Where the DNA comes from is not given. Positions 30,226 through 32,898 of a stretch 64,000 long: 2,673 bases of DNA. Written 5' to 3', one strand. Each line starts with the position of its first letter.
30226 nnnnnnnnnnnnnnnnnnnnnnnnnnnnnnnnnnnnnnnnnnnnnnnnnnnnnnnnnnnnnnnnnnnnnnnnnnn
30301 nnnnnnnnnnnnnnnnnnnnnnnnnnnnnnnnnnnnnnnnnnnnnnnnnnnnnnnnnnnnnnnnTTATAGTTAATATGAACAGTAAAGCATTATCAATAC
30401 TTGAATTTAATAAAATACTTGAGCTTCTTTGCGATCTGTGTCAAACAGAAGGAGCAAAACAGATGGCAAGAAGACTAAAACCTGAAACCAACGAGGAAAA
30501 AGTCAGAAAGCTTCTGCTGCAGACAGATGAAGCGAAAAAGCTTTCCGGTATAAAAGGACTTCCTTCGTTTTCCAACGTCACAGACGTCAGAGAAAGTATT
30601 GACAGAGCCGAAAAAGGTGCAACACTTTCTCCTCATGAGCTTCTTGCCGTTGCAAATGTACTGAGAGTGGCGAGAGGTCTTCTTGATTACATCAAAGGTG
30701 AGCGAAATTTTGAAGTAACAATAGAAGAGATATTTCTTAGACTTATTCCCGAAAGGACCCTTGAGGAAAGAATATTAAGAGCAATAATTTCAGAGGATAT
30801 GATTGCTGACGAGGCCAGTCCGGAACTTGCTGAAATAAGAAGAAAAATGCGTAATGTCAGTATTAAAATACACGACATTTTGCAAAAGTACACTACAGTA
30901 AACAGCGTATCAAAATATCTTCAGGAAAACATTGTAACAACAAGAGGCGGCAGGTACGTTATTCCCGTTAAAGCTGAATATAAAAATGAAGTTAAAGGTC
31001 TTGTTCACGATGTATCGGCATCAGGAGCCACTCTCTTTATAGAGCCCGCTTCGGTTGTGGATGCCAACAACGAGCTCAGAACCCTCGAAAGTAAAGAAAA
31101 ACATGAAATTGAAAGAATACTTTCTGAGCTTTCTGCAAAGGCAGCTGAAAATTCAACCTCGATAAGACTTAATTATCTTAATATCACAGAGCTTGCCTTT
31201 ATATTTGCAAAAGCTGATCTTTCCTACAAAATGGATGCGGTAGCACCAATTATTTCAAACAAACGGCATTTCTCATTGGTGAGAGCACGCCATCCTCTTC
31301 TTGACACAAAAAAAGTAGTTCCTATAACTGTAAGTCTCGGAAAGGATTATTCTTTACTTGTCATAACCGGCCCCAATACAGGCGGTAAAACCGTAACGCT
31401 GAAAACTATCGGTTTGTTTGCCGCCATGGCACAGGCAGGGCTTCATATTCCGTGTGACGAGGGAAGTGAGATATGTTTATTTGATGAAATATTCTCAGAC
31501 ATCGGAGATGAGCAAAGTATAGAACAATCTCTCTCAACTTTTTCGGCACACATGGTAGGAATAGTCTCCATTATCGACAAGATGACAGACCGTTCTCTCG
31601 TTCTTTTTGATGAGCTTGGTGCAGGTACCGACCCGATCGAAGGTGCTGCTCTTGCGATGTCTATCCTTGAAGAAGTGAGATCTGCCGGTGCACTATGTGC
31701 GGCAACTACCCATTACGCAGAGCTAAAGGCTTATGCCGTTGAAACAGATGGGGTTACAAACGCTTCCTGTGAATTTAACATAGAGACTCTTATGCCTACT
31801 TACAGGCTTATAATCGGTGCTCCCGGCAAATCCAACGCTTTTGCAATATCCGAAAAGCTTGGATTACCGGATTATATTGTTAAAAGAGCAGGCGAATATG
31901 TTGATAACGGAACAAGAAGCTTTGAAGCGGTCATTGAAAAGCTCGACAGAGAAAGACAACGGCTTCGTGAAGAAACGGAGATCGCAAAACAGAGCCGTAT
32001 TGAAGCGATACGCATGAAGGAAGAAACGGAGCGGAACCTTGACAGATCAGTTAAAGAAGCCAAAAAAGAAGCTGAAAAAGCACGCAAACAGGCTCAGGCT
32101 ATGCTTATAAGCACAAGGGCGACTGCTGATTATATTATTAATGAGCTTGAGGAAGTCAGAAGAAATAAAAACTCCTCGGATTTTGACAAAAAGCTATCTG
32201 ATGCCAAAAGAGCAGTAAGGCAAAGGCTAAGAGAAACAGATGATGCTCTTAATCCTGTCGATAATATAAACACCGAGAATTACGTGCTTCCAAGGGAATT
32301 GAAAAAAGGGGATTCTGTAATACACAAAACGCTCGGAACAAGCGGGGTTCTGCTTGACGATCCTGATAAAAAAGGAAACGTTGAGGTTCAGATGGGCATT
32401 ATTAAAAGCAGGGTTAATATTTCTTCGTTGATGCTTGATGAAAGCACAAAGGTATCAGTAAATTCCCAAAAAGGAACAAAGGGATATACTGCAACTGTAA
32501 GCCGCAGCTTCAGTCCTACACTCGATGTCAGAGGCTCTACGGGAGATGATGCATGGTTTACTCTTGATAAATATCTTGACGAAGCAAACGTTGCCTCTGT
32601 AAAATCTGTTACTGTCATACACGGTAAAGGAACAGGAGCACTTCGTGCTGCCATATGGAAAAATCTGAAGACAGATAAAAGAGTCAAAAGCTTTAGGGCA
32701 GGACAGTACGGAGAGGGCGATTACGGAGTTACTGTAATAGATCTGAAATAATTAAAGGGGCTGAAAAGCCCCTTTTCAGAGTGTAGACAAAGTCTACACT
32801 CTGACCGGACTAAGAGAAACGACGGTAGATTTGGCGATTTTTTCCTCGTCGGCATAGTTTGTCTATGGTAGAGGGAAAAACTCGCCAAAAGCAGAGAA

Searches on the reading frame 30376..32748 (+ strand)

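Call 24: search_protein_families(library=pfam, proteins=[window:30376-32748:+], max_evalue=0.001)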
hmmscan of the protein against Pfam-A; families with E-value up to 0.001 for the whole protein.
window:30376-32748:+ (791 aa): 3 families
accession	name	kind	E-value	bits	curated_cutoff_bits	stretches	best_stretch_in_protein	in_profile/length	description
PF00488.27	MutS_V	-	2.1e-35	122.9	30.2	1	328-508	1-183/188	MutS domain V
PF01713.27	Smr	-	4.9e-22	78.3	25.7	1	716-791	1-77/77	Smr domain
PF20297.4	MSSS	-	3.4e-11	43.1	26.8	1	645-685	2-42/42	MutS2 and Smr-associated SH3 domain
